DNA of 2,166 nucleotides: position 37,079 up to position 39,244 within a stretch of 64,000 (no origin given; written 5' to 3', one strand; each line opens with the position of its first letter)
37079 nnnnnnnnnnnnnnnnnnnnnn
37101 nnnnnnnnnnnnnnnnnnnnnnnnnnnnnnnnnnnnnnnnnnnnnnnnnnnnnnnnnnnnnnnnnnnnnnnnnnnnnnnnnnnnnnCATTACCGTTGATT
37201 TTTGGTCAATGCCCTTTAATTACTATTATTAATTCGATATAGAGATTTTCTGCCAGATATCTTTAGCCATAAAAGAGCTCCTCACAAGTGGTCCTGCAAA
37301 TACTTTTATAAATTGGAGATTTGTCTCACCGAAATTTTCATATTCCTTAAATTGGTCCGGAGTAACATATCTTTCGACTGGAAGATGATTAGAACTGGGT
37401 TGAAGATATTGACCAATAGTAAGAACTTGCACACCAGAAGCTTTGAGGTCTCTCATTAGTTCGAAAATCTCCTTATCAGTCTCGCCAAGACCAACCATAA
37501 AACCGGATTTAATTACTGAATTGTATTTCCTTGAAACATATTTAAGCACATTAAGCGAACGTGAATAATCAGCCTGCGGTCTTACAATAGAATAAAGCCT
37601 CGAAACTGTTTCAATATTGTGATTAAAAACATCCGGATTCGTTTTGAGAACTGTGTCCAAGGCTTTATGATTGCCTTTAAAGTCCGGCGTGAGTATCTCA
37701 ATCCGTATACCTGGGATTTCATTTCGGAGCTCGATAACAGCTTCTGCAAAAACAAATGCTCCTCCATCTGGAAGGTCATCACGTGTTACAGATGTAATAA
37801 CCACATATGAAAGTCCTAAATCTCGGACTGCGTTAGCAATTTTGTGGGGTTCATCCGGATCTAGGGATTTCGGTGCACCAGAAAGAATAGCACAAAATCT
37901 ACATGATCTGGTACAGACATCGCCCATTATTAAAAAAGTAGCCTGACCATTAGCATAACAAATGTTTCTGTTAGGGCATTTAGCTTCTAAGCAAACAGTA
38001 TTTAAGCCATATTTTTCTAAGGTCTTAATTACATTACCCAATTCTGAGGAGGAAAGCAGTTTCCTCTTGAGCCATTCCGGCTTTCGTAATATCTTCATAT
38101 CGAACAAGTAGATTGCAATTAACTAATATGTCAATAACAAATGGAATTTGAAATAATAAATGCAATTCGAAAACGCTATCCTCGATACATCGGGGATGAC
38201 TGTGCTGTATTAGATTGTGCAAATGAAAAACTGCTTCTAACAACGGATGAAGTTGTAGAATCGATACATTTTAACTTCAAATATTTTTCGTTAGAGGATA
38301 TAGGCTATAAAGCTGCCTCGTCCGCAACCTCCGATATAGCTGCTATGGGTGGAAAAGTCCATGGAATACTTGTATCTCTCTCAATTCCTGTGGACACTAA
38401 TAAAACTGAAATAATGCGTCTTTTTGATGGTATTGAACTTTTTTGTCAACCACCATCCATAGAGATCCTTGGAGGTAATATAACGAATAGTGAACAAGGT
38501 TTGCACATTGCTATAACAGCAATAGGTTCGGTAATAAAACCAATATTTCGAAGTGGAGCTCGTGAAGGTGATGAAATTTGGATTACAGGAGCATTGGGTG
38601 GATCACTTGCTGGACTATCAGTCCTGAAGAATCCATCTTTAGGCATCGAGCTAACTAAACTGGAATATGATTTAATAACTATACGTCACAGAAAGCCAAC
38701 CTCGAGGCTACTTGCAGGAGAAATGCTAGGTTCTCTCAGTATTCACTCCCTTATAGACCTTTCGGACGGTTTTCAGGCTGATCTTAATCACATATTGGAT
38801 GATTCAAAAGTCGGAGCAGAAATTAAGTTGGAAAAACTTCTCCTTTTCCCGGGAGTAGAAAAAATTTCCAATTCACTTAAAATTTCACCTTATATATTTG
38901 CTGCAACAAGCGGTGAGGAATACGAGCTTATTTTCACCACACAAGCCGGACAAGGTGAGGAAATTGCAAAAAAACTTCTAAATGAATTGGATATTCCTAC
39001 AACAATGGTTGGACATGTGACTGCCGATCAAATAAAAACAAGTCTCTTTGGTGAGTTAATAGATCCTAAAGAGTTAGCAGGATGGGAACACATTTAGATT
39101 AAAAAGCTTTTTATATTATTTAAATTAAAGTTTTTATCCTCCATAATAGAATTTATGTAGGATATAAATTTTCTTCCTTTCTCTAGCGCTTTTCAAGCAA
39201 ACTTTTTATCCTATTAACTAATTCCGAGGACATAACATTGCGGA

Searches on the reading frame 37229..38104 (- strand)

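Call 75: search_protein_families(library=pfam, proteins=[window:37229-38104:-], max_evalue=0.00001)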
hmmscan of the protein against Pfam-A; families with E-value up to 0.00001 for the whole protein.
window:37229-38104:- (291 aa): 1 family
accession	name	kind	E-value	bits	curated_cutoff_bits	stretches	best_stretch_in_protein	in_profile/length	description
PF04055.27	Radical_SAM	-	5.2e-24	85.7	29.5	1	59-220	2-166/166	Radical SAM superfamily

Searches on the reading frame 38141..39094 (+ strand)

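Call 75: search_protein_families(library=pfam, proteins=[window:38141-39094:+], max_evalue=0.00001)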
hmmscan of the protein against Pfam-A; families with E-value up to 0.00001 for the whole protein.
window:38141-39094:+ (318 aa): 1 family
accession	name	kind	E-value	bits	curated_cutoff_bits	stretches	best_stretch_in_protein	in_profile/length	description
PF00586.29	AIRS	-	6.1e-21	75.4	24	1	18-131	1-112/112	AIR synthase related protein, N-terminal domain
